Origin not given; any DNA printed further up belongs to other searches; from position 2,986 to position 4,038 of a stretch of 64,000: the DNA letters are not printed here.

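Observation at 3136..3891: DsbA-family protein with a natural CPFS (CxxS) active site next to the cysteine-rich cargo genes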

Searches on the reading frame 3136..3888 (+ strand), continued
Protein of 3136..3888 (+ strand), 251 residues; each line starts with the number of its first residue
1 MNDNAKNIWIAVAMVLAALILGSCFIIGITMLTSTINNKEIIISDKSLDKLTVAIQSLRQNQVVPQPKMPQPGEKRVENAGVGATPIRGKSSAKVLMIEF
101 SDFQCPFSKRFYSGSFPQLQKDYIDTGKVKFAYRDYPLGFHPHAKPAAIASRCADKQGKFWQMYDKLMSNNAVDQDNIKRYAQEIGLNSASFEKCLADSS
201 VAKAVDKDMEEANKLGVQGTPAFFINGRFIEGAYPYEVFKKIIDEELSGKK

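Call 31: predict_structure(alignment_id=A1)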
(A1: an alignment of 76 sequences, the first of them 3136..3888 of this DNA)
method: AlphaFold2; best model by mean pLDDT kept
length: 251 residues; sequences in the alignment: 76
mean_pLDDT: 88.3   pTM: 0.72
mean pLDDT of the five models: 88.3, 88.0, 87.4, 87.4, 86.0
residues with pLDDT >= 90: 182; 70-90: 28; 50-70: 26; < 50: 15
segments of 3 or more residues with pLDDT < 50: 39-47, 60-65
pLDDT, mean of each block of 10 residues (from residue 1): 73 90 85 60 49 57 55 92 95 98 97 98 98 98 98 98 98 95 98 98 98 96 98 96 93 53
secondary structure, 60 per line:
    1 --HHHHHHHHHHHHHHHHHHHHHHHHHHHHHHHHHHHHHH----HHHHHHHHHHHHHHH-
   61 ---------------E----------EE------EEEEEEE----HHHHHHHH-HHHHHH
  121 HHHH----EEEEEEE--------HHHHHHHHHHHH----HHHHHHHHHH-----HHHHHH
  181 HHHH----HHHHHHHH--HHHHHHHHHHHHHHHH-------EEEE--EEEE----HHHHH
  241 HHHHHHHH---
elements in order: H3-40 H45-59 E95-101 H106-113 H115-124 E129-135 H144-155 H160-169 H175-184 H189-196 H199-214 E222-225 E228-231 H236-248

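Call 36: fold_search(model_id=the predicted structure, library=pdb)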
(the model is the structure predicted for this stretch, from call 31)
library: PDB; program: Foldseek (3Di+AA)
matches with E <= 10: 1182; with E <= 0.001: 208
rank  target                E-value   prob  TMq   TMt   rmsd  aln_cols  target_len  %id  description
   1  4pwo                  1.7e-14  1.00  0.61  0.61   2.0       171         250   33  Crystal structure of DsbA from the Gram positive bacterium Corynebacterium diphtheriae (released 2015-03-25)
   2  4pwp                  4.7e-14  1.00  0.60  0.61   2.3       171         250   33  Crystal structure of DsbA from the Gram positive bacterium Corynebacterium diphtheriae (released 2015-03-25)
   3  3eu3                  7.6e-14  1.00  0.62  0.82   1.8       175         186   30  Crystal Structure of BdbD from Bacillus subtilis (reduced) (released 2009-06-16)
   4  3eu4                  1.4e-13  1.00  0.60  0.80   2.6       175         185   31  Crystal Structure of BdbD from Bacillus subtilis (oxidised) (released 2009-06-16)
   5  3f4r                  1.7e-13  1.00  0.61  0.76   2.5       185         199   26  Crystal structure of Wolbachia pipientis alpha-DsbA1 (released 2009-03-24)
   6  7uno                  2.7e-13  1.00  0.60  0.61   2.3       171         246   34  Thiol-disulfide oxidoreductase TsdA, C129S mutant, from Corynebacterium diphtheriae (released 2022-04-20)
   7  3f4t                  2.7e-13  1.00  0.60  0.74   2.8       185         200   26  Crystal structure of Wolbachia pipientis alpha-DsbA1 C97A/C146A (released 2009-03-24)
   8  7unn                  2.7e-13  1.00  0.59  0.61   2.4       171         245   32  Thiol-disulfide oxidoreductase TsdA from Corynebacterium diphtheriae (released 2022-04-20)
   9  3f4s                  3.1e-13  1.00  0.60  0.75   2.8       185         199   26  Crystal structure of Wolbachia pipientis alpha-DsbA1 T172V (released 2009-03-24)
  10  3gyk_B                4.7e-13  1.00  0.60  0.85   1.9       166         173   24  The crystal structure of a thioredoxin-like oxidoreductase from Silicibacter pomeroyi DSS-3 (released 2009-06-09)
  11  3gyk_A                6.8e-13  1.00  0.60  0.84   1.9       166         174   24  The crystal structure of a thioredoxin-like oxidoreductase from Silicibacter pomeroyi DSS-3 (released 2009-06-09)
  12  6eez_A                5.0e-12  1.00  0.58  0.77   1.8       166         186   23  Crystal Structure of the thiol-disulfide exchange protein alpha-DsbA2 from Wolbachia pipientis (released 2019-04-17)
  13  6eez_B                5.0e-12  1.00  0.58  0.75   1.8       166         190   23  Crystal Structure of the thiol-disulfide exchange protein alpha-DsbA2 from Wolbachia pipientis (released 2019-04-17)
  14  7rgv                  5.6e-12  1.00  0.57  0.64   2.0       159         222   21  Structure of Caulobacter crescentus Suppressor of copper sensitivity protein C (released 2022-03-02)
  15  3bd2                  3.5e-11  1.00  0.50  0.73   3.8       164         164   23  Crystal Structure of Staphylococcus aureus DsbA E96Q (released 2007-12-11)
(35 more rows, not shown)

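Call 46: find_encoding_contigs(protein=P0002, flank=6000, max_places=1)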
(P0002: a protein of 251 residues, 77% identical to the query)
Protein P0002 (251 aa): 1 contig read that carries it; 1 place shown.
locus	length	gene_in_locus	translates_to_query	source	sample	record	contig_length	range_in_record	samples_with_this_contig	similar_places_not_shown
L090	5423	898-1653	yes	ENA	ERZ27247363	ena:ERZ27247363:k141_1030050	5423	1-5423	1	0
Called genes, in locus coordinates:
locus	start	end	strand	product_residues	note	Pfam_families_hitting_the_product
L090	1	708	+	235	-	?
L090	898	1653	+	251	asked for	PF13098:Thioredoxin_2, PF13462:Thioredoxin_4, PF01323:DSBA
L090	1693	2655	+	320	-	PF07719:TPR_2 (faint), PF13428:TPR_14 (faint), PF00515:TPR_1 (faint), PF13174:TPR_6 (faint), PF13181:TPR_8 (faint), PF13424:TPR_12 (faint), PF13432:TPR_16 (weak), PF13525:YfiO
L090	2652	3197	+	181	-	PF04390:LptE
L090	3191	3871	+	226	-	PF21694:DNA_pol3_delta_C (faint)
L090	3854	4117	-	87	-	PF01649:Ribosomal_S20p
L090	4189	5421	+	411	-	?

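Call 47: find_encoding_contigs(protein=P0091, flank=8000, max_places=1)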
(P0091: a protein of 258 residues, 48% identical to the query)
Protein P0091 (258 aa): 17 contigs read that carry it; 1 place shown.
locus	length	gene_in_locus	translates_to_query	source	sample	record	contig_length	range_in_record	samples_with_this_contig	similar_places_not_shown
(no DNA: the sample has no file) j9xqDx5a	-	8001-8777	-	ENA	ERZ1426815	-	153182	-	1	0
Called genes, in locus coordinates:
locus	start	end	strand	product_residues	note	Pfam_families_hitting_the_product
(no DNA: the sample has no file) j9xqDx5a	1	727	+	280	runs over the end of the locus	PF08501:Shikimate_dh_N, PF18317:SDH_C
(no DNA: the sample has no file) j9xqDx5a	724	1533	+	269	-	PF06750:A24_N_bact, PF01478:Peptidase_A24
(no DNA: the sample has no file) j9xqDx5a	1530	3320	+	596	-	PF02446:Glyco_hydro_77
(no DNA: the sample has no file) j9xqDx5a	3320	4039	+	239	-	PF01171:ATP_bind_3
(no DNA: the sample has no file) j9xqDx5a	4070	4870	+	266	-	PF00037:Fer4 (weak), PF12797:Fer4_2 (faint), PF12798:Fer4_3 (faint), PF12837:Fer4_6 (faint), PF12838:Fer4_7 (weak), PF13187:Fer4_9 (weak), PF13237:Fer4_10, PF14697:Fer4_21 (weak), +2 more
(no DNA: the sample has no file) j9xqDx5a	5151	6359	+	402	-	-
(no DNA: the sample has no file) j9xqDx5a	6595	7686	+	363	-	PF00478:IMPDH (faint), PF03060:NMO, PF01180:DHO_dh (faint)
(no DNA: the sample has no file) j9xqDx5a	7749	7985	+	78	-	-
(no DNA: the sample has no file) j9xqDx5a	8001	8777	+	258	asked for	PF13462:Thioredoxin_4, PF13098:Thioredoxin_2 (faint), PF01323:DSBA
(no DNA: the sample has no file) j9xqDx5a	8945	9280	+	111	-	-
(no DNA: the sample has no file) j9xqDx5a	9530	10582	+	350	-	PF13354:Beta-lactamase2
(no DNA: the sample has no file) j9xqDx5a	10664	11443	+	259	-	PF13432:TPR_16 (weak), PF23914:TPR_CcmH_CycH, PF00515:TPR_1, PF07719:TPR_2, PF13181:TPR_8, PF13414:TPR_11 (weak), PF21033:RMD1-3 (weak), PF13424:TPR_12 (weak), +9 more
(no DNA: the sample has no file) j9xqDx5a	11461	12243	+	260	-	PF00005:ABC_tran, PF13304:AAA_21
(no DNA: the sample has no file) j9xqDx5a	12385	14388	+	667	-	PF00343:Phosphorylase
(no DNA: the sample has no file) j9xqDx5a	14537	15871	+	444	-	PF00437:T2SSE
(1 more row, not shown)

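Call 48: find_encoding_contigs(protein=P0098, flank=8000, max_places=1)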
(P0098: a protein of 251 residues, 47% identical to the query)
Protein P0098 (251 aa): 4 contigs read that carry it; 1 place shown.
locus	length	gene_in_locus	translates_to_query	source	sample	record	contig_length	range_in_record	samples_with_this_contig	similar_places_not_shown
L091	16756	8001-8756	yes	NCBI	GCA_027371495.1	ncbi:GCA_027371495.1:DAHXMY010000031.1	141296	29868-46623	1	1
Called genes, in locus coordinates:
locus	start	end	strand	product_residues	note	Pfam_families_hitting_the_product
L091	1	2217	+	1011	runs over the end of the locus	PF00873:ACR_tran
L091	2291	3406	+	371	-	PF04339:FemAB_like, PF13480:Acetyltransf_6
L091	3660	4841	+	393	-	PF01209:Ubie_methyltran (weak), PF08241:Methyltransf_11 (weak), PF08242:Methyltransf_12, PF13847:Methyltransf_31 (weak)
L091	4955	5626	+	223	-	-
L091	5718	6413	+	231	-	-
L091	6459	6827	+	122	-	PF00072:Response_reg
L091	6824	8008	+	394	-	PF00989:PAS, PF08448:PAS_4, PF13426:PAS_9, PF08447:PAS_3 (weak), PF00512:HisKA, PF02518:HATPase_c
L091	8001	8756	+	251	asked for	PF13462:Thioredoxin_4, PF13098:Thioredoxin_2, PF01323:DSBA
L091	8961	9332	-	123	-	-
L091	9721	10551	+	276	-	PF00977:His_biosynth, PF03060:NMO (faint)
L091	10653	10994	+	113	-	PF01502:PRA-CH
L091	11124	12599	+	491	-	PF04715:, PF00425:Chorismate_bind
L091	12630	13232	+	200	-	-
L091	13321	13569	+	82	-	PF00886:Ribosomal_S16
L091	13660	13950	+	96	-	PF02699:YajC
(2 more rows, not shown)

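Call 49: find_encoding_contigs(protein=P0060, flank=8000, max_places=1)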
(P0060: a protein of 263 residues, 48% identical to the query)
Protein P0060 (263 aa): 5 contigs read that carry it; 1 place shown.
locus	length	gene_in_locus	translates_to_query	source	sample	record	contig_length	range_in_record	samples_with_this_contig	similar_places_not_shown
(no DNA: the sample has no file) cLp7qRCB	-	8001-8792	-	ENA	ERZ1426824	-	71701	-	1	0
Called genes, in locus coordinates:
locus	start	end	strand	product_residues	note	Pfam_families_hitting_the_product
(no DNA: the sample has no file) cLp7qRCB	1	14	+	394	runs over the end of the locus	PF00871:Acetate_kinase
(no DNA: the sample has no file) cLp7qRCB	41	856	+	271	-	PF00175:NAD_binding_1, PF10418:DHODB_Fe-S_bind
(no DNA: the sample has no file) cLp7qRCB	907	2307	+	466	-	PF14691:Fer4_20, PF01946:Thi4 (weak), PF00890:FAD_binding_2 (weak), PF03486:HI0933_like (faint), PF07992:Pyr_redox_2, PF12831:FAD_oxidored (weak), PF13450:NAD_binding_8, PF00070:Pyr_redox (weak), +1 more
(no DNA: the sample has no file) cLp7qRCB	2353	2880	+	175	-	PF01257:2Fe-2S_thioredx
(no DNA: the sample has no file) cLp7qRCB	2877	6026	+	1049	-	PF01512:Complex1_51K, PF10589:NADH_4Fe-4S, PF14691:Fer4_20, PF01266:DAO (weak), PF07992:Pyr_redox_2, PF13450:NAD_binding_8, PF13738:Pyr_redox_3, PF00070:Pyr_redox, +7 more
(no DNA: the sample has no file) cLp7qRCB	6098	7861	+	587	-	PF13510:Fer2_4, PF10588:NADH-G_4Fe-4S_3, PF12838:Fer4_7 (weak), PF13237:Fer4_10 (faint), PF22117:Fer4_Nqo3, PF02906:Fe_hyd_lg_C, PF02256:Fe_hyd_SSU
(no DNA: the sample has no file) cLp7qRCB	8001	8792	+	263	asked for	PF13098:Thioredoxin_2, PF13462:Thioredoxin_4, PF01323:DSBA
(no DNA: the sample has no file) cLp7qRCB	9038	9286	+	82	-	PF21699:TM1266-like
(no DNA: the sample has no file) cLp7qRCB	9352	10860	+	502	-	PF04055:Radical_SAM, PF06968:BATS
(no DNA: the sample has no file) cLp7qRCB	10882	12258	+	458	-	PF00206:Lyase_1, PF10415:FumaraseC_C (weak)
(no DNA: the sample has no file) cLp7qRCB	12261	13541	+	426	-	PF00350:Dynamin_N (faint), PF01926:MMR_HSR1, PF18128:HydF_dimer, PF18133:HydF_tetramer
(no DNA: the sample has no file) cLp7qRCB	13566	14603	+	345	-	PF04055:Radical_SAM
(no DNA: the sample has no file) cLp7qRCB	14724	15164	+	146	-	PF02082:Rrf2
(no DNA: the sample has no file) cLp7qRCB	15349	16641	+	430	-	PF01053:Cys_Met_Meta_PP, PF00155:Aminotran_1_2, PF01041:DegT_DnrJ_EryC1 (weak), PF00266:Aminotran_5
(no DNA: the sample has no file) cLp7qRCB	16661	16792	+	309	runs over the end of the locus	PF00291:PALP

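Call 50: list_cluster_members(proteins=[P0001, P0005, P0009, P0096, P0115, P0006, P0008, P0050])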
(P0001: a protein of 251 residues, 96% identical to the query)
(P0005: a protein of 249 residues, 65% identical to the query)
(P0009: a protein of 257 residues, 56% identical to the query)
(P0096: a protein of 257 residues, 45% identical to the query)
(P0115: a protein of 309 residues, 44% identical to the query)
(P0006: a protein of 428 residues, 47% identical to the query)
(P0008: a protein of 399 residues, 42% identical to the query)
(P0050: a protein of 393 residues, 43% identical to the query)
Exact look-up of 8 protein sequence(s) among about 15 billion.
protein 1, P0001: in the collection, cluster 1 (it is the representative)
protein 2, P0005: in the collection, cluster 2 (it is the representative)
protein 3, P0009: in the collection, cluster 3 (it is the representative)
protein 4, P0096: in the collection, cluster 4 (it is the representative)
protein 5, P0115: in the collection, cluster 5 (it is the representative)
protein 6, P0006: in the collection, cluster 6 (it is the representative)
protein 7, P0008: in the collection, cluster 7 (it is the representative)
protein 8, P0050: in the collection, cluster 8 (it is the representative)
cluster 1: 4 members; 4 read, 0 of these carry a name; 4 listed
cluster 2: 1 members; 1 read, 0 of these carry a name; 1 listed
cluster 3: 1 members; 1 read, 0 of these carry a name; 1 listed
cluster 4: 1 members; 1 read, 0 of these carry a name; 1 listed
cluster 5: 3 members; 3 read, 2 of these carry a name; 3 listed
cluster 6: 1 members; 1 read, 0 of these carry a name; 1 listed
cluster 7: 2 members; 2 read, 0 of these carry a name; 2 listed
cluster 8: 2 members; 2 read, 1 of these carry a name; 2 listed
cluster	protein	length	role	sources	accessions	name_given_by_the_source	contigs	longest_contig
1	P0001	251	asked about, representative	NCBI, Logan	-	-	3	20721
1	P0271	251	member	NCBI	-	-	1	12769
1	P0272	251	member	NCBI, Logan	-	-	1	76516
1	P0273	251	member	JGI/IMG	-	-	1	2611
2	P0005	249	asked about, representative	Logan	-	-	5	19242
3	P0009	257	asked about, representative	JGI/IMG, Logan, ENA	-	-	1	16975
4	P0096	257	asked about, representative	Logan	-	-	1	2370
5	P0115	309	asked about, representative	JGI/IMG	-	-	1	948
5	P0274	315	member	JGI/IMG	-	protein-disulfide isomerase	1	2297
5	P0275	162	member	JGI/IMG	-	protein-disulfide isomerase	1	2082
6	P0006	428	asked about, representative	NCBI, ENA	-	-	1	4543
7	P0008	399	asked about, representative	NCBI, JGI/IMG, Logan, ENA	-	-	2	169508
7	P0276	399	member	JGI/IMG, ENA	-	-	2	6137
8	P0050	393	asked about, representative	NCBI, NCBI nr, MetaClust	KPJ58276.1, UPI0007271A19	MAG: hypothetical protein AMJ42_03585 [Deltaproteobacteria bacterium DG_8] | status=active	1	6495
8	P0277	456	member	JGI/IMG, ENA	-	-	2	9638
